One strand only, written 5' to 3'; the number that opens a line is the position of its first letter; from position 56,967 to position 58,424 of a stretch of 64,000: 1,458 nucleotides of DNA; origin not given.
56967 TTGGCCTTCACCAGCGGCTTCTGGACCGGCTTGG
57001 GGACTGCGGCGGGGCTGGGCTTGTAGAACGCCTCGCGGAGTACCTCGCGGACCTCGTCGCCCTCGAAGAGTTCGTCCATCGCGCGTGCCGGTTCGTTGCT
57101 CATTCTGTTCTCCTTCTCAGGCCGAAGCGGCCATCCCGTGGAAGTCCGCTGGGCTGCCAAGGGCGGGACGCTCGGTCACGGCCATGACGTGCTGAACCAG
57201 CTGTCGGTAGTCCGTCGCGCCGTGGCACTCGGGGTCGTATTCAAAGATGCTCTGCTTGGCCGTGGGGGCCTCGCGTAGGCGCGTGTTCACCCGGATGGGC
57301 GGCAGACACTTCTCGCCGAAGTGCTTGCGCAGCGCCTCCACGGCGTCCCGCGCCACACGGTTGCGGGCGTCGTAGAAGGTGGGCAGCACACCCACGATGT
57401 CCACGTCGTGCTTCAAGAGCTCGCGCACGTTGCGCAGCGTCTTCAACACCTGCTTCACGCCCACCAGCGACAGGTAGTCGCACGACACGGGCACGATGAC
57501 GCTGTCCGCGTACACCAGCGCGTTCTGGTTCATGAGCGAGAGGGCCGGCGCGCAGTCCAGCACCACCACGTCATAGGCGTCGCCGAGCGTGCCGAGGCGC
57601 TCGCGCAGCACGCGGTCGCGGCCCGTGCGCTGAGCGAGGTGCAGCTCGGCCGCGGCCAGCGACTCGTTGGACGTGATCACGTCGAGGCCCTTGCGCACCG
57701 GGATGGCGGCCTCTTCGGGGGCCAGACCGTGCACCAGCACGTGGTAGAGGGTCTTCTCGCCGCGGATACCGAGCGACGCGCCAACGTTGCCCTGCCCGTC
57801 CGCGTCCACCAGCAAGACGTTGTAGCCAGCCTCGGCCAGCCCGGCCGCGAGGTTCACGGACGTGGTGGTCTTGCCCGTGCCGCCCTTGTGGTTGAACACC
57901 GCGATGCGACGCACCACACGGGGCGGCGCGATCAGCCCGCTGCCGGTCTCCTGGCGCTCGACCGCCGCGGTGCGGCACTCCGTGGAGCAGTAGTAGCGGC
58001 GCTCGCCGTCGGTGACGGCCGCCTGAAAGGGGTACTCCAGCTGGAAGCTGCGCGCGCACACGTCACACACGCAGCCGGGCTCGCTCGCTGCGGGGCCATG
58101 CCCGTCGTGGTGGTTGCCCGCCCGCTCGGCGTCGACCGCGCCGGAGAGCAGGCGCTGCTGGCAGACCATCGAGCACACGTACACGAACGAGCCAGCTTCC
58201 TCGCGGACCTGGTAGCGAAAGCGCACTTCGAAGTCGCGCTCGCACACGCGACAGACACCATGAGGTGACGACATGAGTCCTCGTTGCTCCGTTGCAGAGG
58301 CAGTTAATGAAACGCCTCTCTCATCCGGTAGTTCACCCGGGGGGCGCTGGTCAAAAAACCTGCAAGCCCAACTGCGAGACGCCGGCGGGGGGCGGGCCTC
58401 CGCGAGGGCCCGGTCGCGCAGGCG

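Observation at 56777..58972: Orphan ParA-like ATPase with tandem TRASH zinc ribbons, a basic-tailed RHH partner and an upstream repeat field: candidate chromosomal type-Ib-like partition or cargo-positioning module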

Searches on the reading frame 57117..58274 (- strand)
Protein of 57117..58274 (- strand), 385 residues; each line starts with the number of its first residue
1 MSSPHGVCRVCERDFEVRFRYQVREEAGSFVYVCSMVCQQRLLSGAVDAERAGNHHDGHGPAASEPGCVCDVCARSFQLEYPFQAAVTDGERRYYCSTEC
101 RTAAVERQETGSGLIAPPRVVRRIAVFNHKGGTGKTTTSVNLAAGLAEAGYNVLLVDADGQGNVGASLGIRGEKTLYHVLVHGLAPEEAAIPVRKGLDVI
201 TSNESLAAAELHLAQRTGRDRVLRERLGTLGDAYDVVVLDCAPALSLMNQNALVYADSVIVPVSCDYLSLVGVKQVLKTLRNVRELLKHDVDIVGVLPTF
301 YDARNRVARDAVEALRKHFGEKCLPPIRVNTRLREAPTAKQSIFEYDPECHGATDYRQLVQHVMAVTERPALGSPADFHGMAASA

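Call 3: search_protein_families(library=pfam, proteins=[window:57120-58274:-], max_evalue=1)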
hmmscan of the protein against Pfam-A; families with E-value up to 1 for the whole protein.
seq(385 aa): 20 families
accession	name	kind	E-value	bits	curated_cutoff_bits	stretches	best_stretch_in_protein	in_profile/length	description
PF13614.12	AAA_31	-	1e-49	169.3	27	1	122-292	2-176/177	AAA domain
PF01656.29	CbiA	-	1.5e-23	83.5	25.4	1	124-341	1-123/125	CobQ/CobB/MinD/ParA nucleotide binding domain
PF00142.24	Fer4_NifH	-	6.2e-13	49.3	25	2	255-365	140-246/271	4Fe-4S iron sulfur cluster binding proteins, NifH/frxC family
PF10609.15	ParA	-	2.9e-10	40.5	27.1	1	120-363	2-245/246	NUBPL iron-transfer P-loop NTPase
PF09140.17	MipZ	-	2.8e-09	37.1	20.7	1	123-269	2-135/262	ATPase MipZ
PF06564.18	CBP_BcsQ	-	3.9e-09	36.8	21.3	1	126-362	6-232/234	Cellulose biosynthesis protein BcsQ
PF02374.21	ArsA_ATPase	-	1.1e-06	28.6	24.3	1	123-164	2-43/305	Anion-transporting ATPase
PF07015.17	VirC1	-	0.00029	20.7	24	1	124-160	4-40/231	VirC1 protein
PF05872.18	HerA_C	-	0.017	14.2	22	1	110-176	9-75/502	Helicase HerA-like C-terminal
PF12146.15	Hydrolase_4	-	0.021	14.5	27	1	131-172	12-50/239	Serine aminopeptidase, S33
PF16575.11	CLP1_P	-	0.028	14.7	26.6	1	132-165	4-38/188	mRNA cleavage and polyadenylation factor CLP1 P-loop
PF00448.28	SRP54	-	0.038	14.1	22.7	1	132-159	11-38/196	SRP54-type protein, GTPase domain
PF06467.20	zf-FCS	-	0.041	14.1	22.4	1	70-102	7-37/39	MYM-type Zinc finger with FCS sequence motif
PF04851.21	ResIII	-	0.06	13.7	22.5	1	123-156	24-59/164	Type III restriction enzyme, res subunit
PF25199.1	nSTAND_NTPase5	-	0.11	12.7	34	1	124-164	43-84/145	Novel STAND NTPase 5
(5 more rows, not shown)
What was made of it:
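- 57117..58274 (-): Zinc-ribbon ParA (ZnR-ParA) gene, 385 aa plus stop. Pfam AAA_31 1e-49 and CbiA 1.5e-23 (call 3).
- Weak Pfam matches to NifH and NUBPL-type families (call 3).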

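Call 4: search_protein_families(library=ncbifam, proteins=[window:57120-58274:-], max_evalue=1)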
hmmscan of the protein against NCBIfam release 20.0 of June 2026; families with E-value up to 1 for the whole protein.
seq(385 aa): 38 families (the best 25 are shown)
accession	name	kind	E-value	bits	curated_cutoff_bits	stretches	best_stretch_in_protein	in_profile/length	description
TIGR03453.1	partition_RepA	equivalog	1.2e-26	93.5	348.45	1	121-367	104-374/387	plasmid partitioning protein RepA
NF041546.1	ParA_partition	equivalog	1.8e-26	93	180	2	124-176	2-55/203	ParA family partition ATPase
TIGR03371.1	cellulose_yhjQ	equivalog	3.2e-23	82.5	157.85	1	122-365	2-243/246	cellulose biosynthesis protein BcsQ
TIGR01969.1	minD_arch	subfamily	1.5e-19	70.2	201.75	1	123-369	2-236/251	cell division ATPase MinD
NF010443.0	PRK13869.1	subfamily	4.4e-19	68.5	446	1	122-365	122-389/405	plasmid-partitioning protein RepA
NF041283.1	PrgP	equivalog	1.4e-15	57.4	400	1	124-324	5-217/297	ParA superfamily DNA segregation protein PrgP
NF010259.0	PRK13705.1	equivalog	5.4e-14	51.9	725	1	124-298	109-295/388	plasmid-partitioning protein SopA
TIGR01287.1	nifH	equivalog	8e-13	48.3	394.35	2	255-368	140-249/275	nitrogenase iron protein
NF033200.1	F430_CfbC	exception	9.2e-12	44.9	402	2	122-168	1-46/260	Ni-sirohydrochlorin a,c-diamide reductive cyclase ATP-dependent reductase subunit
NF009701.0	PRK13230.1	subfamily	1.8e-11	43.6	350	2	122-168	2-47/291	nitrogenase reductase-like protein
NF009702.0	PRK13231.1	equivalog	2.9e-11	43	427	1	121-368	2-243/264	nitrogenase reductase-like protein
TIGR01968.1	minD_bact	equivalog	6.5e-11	42.1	212.9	1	124-272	4-150/261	septum site-determining protein MinD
TIGR01007.1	eps_fam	subfamily_domain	1.6e-09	37.6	108.05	1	121-249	17-143/204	polysaccharide biosynthesis tyrosine autokinase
TIGR01281.1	DPOR_bchL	equivalog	7.3e-09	35.4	345.15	1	124-364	3-244/268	ferredoxin:protochlorophyllide reductase (ATP-dependent) iron-sulfur ATP-binding protein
NF041136.1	MrpORP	equivalog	1.6e-07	31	450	1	120-176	4-61/365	iron-sulfur cluster carrier protein MrpORP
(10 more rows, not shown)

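Call 11: find_homologous_proteins(query=window:57120-58274:-, max_evalue=1e-20)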
Query seq(385 aa) (385 aa): 3974 proteins with E <= 1e-20 among 8000 candidates; the best 120 are listed.
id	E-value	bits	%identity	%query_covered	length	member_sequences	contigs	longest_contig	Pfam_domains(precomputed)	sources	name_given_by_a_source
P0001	1.7e-230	783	91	100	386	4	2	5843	PF00142.25,PF10609.16,PF01656.30,PF13614.13,PF09140.18,PF06564.19,PF02374.22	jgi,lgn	jgi:chromosome partitioning protein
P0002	3.6e-221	752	88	100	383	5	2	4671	PF00142.25,PF10609.16,PF01656.30,PF13614.13,PF09140.18,PF06564.19,PF02374.22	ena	-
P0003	4.5e-212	722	86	100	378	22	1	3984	PF00142.25,PF10609.16,PF01656.30,PF13614.13,PF09140.18,PF06564.19,PF02374.22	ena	-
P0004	9.8e-210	714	86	100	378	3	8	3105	PF00142.25,PF10609.16,PF01656.30,PF13614.13,PF09140.18,PF06564.19,PF02374.22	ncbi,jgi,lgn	-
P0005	2.6e-185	634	83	91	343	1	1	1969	PF00142.25,PF10609.16,PF01656.30,PF13614.13,PF09140.18,PF06564.19,PF02374.22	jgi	jgi:chromosome partitioning protein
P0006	7.7e-175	600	74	94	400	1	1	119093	PF00142.25,PF10609.16,PF01656.30,PF13614.13,PF09140.18,PF06564.19,PF02374.22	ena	-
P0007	6.0e-153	528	66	94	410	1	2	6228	PF00142.25,PF10609.16,PF01656.30,PF13614.13,PF07015.18,PF09140.18,PF06564.19,PF02374.22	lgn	-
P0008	2.5e-152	525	66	96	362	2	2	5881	PF00142.25,PF10609.16,PF01656.30,PF13614.13,PF07015.18,PF09140.18,PF06564.19,PF02374.22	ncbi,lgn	-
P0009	2.4e-151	522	60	95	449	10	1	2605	PF00142.25,PF10609.16,PF01656.30,PF13614.13,PF09140.18,PF06564.19,PF02374.22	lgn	-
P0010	3.2e-151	522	61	95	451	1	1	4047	PF00142.25,PF10609.16,PF01656.30,PF13614.13,PF07015.18,PF09140.18,PF06564.19,PF02374.22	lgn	-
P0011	6.2e-151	521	60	95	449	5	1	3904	PF00142.25,PF10609.16,PF01656.30,PF13614.13,PF07015.18,PF09140.18,PF06564.19,PF02374.22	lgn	-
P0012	6.5e-151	521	66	95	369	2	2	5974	PF00142.25,PF10609.16,PF01656.30,PF13614.13,PF07015.18,PF09140.18,PF06564.19,PF02374.22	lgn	-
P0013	8.8e-151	520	65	98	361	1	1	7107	PF00142.25,PF10609.16,PF01656.30,PF13614.13,PF09140.18,PF06564.19,PF02374.22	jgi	jgi:chromosome partitioning protein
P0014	1.3e-150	520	67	94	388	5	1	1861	PF00142.25,PF10609.16,PF01656.30,PF13614.13,PF07015.18,PF09140.18,PF06564.19,PF02374.22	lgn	-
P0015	3.3e-150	519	68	93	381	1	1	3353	PF00142.25,PF10609.16,PF01656.30,PF13614.13,PF07015.18,PF09140.18,PF06564.19,PF02374.22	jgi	jgi:chromosome partitioning protein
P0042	1.0e-146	507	64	94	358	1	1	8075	PF00142.25,PF10609.16,PF06467.21,PF01656.30,PF13614.13,PF07015.18,PF09140.18,PF06564.19,PF02374.22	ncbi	ncbi:MAG: AAA family ATPase [Myxococcota bacterium]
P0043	1.1e-146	507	65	94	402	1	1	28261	PF00142.25,PF10609.16,PF06467.21,PF01656.30,PF13614.13,PF09140.18,PF06564.19,PF02374.22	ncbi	-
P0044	3.4e-146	505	64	94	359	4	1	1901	PF00142.25,PF10609.16,PF06467.21,PF01656.30,PF13614.13,PF07015.18,PF09140.18,PF06564.19,PF02374.22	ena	-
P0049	1.3e-145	503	64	94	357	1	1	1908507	PF00142.25,PF10609.16,PF01656.30,PF13614.13,PF07015.18,PF09140.18,PF06564.19,PF02374.22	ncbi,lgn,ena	-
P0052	3.0e-145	502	66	93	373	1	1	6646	PF00142.25,PF10609.16,PF06467.21,PF01656.30,PF13614.13,PF07015.18,PF09140.18,PF06564.19,PF02374.22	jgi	jgi:chromosome partitioning protein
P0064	1.9e-144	500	66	95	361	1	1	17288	PF00142.25,PF10609.16,PF06467.21,PF01656.30,PF13614.13,PF09140.18,PF06564.19,PF02374.22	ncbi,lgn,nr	ncbi:MAG TPA: ParA family protein [Sandaracinaceae bacterium LLY-WYZ-13_1]|nr:ParA family protein [S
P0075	5.0e-144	498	65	95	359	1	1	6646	PF00142.25,PF10609.16,PF06467.21,PF01656.30,PF13614.13,PF07015.18,PF09140.18,PF06564.19,PF02374.22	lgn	-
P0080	8.8e-144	497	65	94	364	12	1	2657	PF00142.25,PF10609.16,PF06467.21,PF01656.30,PF13614.13,PF07015.18,PF09140.18,PF06564.19,PF02374.22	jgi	-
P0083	1.0e-143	497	66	96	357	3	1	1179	PF00142.25,PF10609.16,PF06467.21,PF01656.30,PF13614.13,PF07015.18,PF09140.18,PF06564.19,PF02374.22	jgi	-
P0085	1.2e-143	497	64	94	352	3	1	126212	PF00142.25,PF10609.16,PF06467.21,PF01656.30,PF13614.13,PF07015.18,PF09140.18,PF06564.19,PF02374.22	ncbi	ncbi:MAG: AAA family ATPase [Myxococcota bacterium]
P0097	4.2e-143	495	63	95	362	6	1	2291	PF00142.25,PF10609.16,PF06467.21,PF01656.30,PF13614.13,PF07015.18,PF09140.18,PF06564.19,PF02374.22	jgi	jgi:chromosome partitioning protein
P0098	4.4e-143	495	62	95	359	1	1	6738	PF00142.25,PF10609.16,PF06467.21,PF01656.30,PF13614.13,PF07015.18,PF09140.18,PF06564.19,PF02374.22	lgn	-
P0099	5.1e-143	495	65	95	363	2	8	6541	PF00142.25,PF10609.16,PF06467.21,PF01656.30,PF13614.13,PF09140.18,PF06564.19,PF02374.22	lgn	-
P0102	5.7e-143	495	62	95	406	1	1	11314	PF00142.25,PF10609.16,PF06467.21,PF01656.30,PF13614.13,PF09140.18,PF06564.19,PF02374.22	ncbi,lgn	-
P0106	1.0e-142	494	63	95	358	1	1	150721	PF00142.25,PF10609.16,PF06467.21,PF01656.30,PF13614.13,PF07015.18,PF09140.18,PF06564.19,PF02374.22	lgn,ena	-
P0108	1.1e-142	494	65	95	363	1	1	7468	PF00142.25,PF10609.16,PF06467.21,PF01656.30,PF13614.13,PF07015.18,PF09140.18,PF06564.19,PF02374.22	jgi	jgi:chromosome partitioning protein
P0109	1.2e-142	494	62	96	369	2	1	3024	PF00142.25,PF10609.16,PF06467.21,PF01656.30,PF13614.13,PF09140.18,PF06564.19,PF02374.22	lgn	-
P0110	1.2e-142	494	62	99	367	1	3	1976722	PF00142.25,PF10609.16,PF01656.30,PF13614.13,PF09140.18,PF06564.19,PF02374.22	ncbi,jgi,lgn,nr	ncbi:MAG: ParA family protein [Sandaracinaceae bacterium]|jgi:chromosome partitioning protein|nr:Par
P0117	3.0e-142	492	64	95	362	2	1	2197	PF00142.25,PF10609.16,PF06467.21,PF01656.30,PF13614.13,PF09140.18,PF06564.19,PF02374.22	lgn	-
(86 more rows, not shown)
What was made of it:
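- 57975..58067 (-): Zinc ribbon 2 (aa 70-100: C-X2-C-X22-C-X3-C). PF06467 is precomputed for about 20 of 120 homologues (call 11).
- On TRASH / zf-FCS (MYM) zinc ribbons: PF06467 is recorded for about 20 of 120 homologues (call 11).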

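Call 13: find_encoding_contigs(protein=P0110, flank=8000, max_places=2)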
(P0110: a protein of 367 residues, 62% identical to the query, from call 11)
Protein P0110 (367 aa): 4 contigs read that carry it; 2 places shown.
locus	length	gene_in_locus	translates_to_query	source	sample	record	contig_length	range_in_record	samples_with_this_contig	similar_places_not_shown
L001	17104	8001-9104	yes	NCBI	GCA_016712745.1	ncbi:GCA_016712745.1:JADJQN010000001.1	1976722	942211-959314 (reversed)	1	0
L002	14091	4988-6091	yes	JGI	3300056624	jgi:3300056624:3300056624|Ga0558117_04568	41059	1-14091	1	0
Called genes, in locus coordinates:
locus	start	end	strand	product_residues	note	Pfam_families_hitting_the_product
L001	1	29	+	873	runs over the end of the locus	PF00133:tRNA-synt_1, PF09334:tRNA-synt_1g, PF13603:tRNA-synt_1_2, PF00133:tRNA-synt_1, PF08264:Anticodon_1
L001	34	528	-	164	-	-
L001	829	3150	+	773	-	PF00521:DNA_topoisoIV, PF03989:DNA_gyraseA_C (faint)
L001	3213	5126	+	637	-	PF02518:HATPase_c, PF00204:DNA_gyraseB, PF01751:Toprim, PF00986:DNA_gyraseB_C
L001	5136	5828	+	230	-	PF06314:ADC, PF09844:DUF2071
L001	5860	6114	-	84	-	-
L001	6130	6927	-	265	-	-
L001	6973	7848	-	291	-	PF00069:Pkinase, PF07714:PK_Tyr_Ser-Thr, PF01636:APH (faint)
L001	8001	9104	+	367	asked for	PF00142:Fer4_NifH (weak), PF01656:CbiA, PF02374:ArsA_ATPase (weak), PF06564:CBP_BcsQ, PF09140:MipZ, PF10609:ParA, PF13614:AAA_31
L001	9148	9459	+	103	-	-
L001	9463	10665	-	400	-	PF01979:Amidohydro_1, PF07969:Amidohydro_3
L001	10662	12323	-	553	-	PF17391:Urocanase_N, PF01175:Urocanase, PF17392:Urocanase_C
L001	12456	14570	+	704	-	PF01833:TIG (weak), PF20144:TIG_SUH (faint), PF01833:TIG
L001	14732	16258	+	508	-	PF00478:IMPDH, PF00571:CBS, PF03060:NMO (weak), PF01070:FMN_dh (weak)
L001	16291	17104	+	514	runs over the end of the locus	PF00117:GATase, PF07722:Peptidase_C26 (weak), PF02540:NAD_synthase (weak), PF00958:GMP_synt_C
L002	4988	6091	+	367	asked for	PF00142:Fer4_NifH (weak), PF01656:CbiA, PF02374:ArsA_ATPase (weak), PF06564:CBP_BcsQ, PF09140:MipZ, PF10609:ParA, PF13614:AAA_31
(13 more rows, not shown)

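Call 14: find_encoding_contigs(protein=P0006, flank=8000, max_places=2)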
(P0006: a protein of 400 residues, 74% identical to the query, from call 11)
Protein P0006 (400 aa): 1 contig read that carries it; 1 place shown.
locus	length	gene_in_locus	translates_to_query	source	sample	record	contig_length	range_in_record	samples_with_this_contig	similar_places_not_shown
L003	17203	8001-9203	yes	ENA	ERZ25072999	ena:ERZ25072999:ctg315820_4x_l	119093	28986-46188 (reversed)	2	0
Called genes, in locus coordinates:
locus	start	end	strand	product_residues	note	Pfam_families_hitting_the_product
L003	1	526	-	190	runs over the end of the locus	-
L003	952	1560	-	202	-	-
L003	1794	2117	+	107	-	PF01337:Barstar (weak)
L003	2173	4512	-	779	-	PF00069:Pkinase, PF03109:ABC1 (faint), PF07714:PK_Tyr_Ser-Thr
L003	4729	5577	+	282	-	PF01553:Acyltransferase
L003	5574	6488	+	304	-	PF01073:3Beta_HSD (weak), PF01370:Epimerase, PF04321:RmlD_sub_bind, PF16363:GDP_Man_Dehyd (weak)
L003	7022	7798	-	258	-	-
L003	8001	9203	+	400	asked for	PF00142:Fer4_NifH (faint), PF02374:ArsA_ATPase (faint), PF06564:CBP_BcsQ, PF09140:MipZ (faint), PF10609:ParA, PF13614:AAA_31, PF01656:CbiA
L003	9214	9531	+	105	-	-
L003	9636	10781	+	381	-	-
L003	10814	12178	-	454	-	PF02812:ELFV_dehydrog_N, PF00208:ELFV_dehydrog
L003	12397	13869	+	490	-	PF00478:IMPDH, PF00571:CBS, PF03060:NMO, PF01070:FMN_dh (weak)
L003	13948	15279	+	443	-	PF00696:AA_kinase, PF00583:Acetyltransf_1, PF13673:Acetyltransf_10 (faint), PF23209:IDM1_C, PF13508:Acetyltransf_7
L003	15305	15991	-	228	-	PF00481:PP2C (weak), PF13672:PP2C_2, PF00481:PP2C (weak)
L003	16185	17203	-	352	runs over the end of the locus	PF07648:Kazal_2 (faint), PF00050:Kazal_1 (weak)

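Call 15: find_encoding_contigs(protein=P0049, flank=8000, max_places=2)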
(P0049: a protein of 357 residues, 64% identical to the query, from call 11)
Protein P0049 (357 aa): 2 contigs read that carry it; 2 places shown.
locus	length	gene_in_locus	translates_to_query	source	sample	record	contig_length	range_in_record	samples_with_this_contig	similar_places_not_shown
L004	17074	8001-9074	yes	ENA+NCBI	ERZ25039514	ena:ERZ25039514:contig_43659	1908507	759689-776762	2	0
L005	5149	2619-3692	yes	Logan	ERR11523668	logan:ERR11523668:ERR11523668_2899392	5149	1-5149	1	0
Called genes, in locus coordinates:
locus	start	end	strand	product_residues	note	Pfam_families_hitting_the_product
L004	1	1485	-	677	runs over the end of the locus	PF07715:Plug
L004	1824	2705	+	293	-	PF03976:PPK2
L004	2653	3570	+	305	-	PF08543:Phos_pyr_kin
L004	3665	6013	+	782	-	PF00521:DNA_topoisoIV, PF03989:DNA_gyraseA_C (faint)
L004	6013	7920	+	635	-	PF02518:HATPase_c, PF00204:DNA_gyraseB, PF01751:Toprim, PF00986:DNA_gyraseB_C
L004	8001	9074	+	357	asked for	PF00142:Fer4_NifH (weak), PF01656:CbiA, PF02374:ArsA_ATPase (faint), PF06564:CBP_BcsQ, PF07015:VirC1 (faint), PF09140:MipZ, PF10609:ParA, PF13614:AAA_31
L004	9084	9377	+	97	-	-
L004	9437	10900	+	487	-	PF00478:IMPDH, PF00571:CBS, PF01070:FMN_dh (faint), PF00571:CBS, PF03060:NMO (weak)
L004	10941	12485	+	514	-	PF00117:GATase, PF07722:Peptidase_C26, PF02540:NAD_synthase (weak), PF00958:GMP_synt_C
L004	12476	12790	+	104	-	-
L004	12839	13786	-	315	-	-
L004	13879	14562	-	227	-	-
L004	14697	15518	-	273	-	-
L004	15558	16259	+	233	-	PF07885:Ion_trans_2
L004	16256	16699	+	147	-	-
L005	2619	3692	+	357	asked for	PF00142:Fer4_NifH (weak), PF01656:CbiA, PF02374:ArsA_ATPase (faint), PF06564:CBP_BcsQ, PF07015:VirC1 (faint), PF09140:MipZ, PF10609:ParA, PF13614:AAA_31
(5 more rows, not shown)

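Call 17: find_related_loci(query=A1, collection=genome_contigs, flank=6000)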
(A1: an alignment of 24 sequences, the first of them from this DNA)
Query A1 (385 aa) in genome_contigs; peptide patterns used: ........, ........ (x = any residue, [..] = any of these).
237 stretches matched a pattern; 191 encode a relative of the query (tblastn E <= 1e-3); the best 80 are kept; 80 distinct loci.
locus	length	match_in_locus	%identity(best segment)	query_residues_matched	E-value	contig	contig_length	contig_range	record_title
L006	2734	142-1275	86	1-385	0e+0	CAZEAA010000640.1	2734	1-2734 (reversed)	MAG TPA_asm: uncultured Sandaracinaceae bacterium isolate SRP296810_co1_247 genome assembly, contig: NODE_58205_length_2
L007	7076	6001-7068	64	5-376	3e-156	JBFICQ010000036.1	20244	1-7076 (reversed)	MAG: Polyangiales bacterium isolate Mix_sand11.2021.09.D.13 k141_2529545_length_20244_cov_13.7763, whole genome shotgun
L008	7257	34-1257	60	1-366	1e-155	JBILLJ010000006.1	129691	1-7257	MAG: Sandaracinaceae bacterium isolate ME2017-07-27_3300044645_group7_bin65 Rohwer_bin1493_scaffold_45_c1, whole genome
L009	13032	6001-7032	64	5-369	1e-155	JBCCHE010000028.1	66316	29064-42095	MAG: Myxococcota bacterium isolate P01_B01_bin.6 k141_1012289_length_66316_cov_56.3146, whole genome shotgun sequence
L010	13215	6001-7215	60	1-372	5e-155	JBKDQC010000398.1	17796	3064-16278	MAG: Deltaproteobacteria bacterium isolate samp_2153_concoct_538 samp_2153_1429194, whole genome shotgun sequence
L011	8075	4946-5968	64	5-366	2e-154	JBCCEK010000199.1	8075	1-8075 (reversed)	MAG: Myxococcota bacterium isolate P01_B01_bin.105 k141_598315_length_8075_cov_91.9976, whole genome shotgun sequence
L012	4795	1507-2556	63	5-375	2e-157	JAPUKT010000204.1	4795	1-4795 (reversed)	MAG: Deltaproteobacteria bacterium isolate KW1-S15_267 KW1-S15_267_cg204, whole genome shotgun sequence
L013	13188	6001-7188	60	3-366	5e-154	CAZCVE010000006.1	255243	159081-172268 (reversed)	MAG TPA_asm: uncultured Sandaracinaceae bacterium isolate SRP302895_co1_485 genome assembly, contig: NODE_71_length_2552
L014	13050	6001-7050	63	5-375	1e-153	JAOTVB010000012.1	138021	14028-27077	MAG: Myxococcales bacterium isolate 13_May_SF_Bin32 13_May_SF_Bin32_scaffold_44_c1, whole genome shotgun sequence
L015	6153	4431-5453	64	5-366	4e-154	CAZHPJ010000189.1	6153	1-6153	MAG TPA_asm: uncultured Sandaracinaceae bacterium isolate SRP128015_co2_29 genome assembly, contig: NODE_12190_length_61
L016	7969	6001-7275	58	3-385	1e-153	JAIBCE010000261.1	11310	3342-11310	MAG: Sandaracinaceae bacterium isolate SSF7 NODE_120829_length_11310_cov_7.862202, whole genome shotgun sequence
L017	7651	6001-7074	65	1-363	7e-153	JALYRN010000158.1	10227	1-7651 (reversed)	MAG: Myxococcota bacterium isolate MDV bin90 SD1454_NODE_1931_length_10227_cov_3.730792, whole genome shotgun sequence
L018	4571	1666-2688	63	5-366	3e-156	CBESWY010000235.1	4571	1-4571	MAG TPA_asm: uncultured Myxococcales bacterium isolate SRR7614711_binner13_Refined_24 genome assembly, contig: ERZ250838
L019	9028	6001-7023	64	5-366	5e-153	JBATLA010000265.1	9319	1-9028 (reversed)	MAG: Polyangiales bacterium isolate MFD10204_ilm_asm_bin16 k127_240557, whole genome shotgun sequence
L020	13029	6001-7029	64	6-369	6e-153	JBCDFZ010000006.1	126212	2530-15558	MAG: Myxococcota bacterium isolate P01_H01_bin.120 k141_1300300_length_126212_cov_76.4981, whole genome shotgun sequence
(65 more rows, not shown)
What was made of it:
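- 57117..58274 (-): Full-length homologues at 58-91% identity in 80 fetched loci out of 191 tblastn-confirmed matches in the genome collection (calls 11, 17).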

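Call 40: search_solved_structures(query=A1, max_evalue=1e-10)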
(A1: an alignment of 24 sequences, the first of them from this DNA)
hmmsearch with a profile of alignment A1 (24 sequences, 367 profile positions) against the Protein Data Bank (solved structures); distinct sequences matched with E-value up to 1e-10: 16.
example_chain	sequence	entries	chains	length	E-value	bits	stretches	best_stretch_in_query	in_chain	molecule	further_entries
1wcv_1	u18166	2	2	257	1.2e-57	198.8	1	101-356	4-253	SEGREGATION PROTEIN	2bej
2bek_A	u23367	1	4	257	1.7e-56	195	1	101-356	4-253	SEGREGATION PROTEIN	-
8ray_B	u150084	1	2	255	5.5e-54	186.7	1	104-346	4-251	ParA family protein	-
5if9_A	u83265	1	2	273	4.6e-47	163.9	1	98-348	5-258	Cobyrinic Acid a,c-diamide synthase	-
4pfs_A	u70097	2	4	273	6.3e-47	163.5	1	98-348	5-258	Cobyrinic Acid a,c-diamide synthase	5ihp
6iub_A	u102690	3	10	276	1.8e-41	145.5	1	101-346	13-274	SpoOJ regulator (Soj)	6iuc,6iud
8jmj_A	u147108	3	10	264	4.8e-40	140.8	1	105-346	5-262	SpoOJ regulator (Soj)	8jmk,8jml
3k9g_A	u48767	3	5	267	5.3e-19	71.6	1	95-248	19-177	PF-32 protein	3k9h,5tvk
7npd_A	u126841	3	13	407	4.3e-14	55.4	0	94-146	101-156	Walker A-type ATPase | AAA family ATPase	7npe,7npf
6non_A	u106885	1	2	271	2.8e-13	52.7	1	100-281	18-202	Cobyrinic acid ac-diamide synthase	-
6noo_A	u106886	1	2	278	3e-13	52.6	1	100-281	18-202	Maintenance of carboxysome positioning A protein, MCDA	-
6nop_B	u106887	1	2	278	4.3e-12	48.8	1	100-281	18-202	Cobyrinic acid ac-diamide synthase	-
3pg5_A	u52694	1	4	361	4.6e-12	48.8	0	104-147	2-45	Uncharacterized protein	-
2oze_A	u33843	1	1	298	1.6e-11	47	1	102-306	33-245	Orf delta'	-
1ion_A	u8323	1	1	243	1.9e-11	46.7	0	104-349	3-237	PROBABLE CELL DIVISION INHIBITOR MIND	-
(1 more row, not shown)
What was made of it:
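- On McdA/McdB cargo positioners: McdA scores 3e-13 against 1e-57 for Soj (call 40).
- Closest known: Type Ib plasmid partition: ParF-ParG-parH. Same: The delta protein (2oze) is a detectable relative at 1.6e-11 (call 40).
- McdA is a much weaker match than Soj (3e-13 against 1e-57; call 40). The ATPase core is closest to Soj, which has regulatory roles (call 40; own knowledge). The core is far closer to Soj than to any metallochaperone (call 40).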
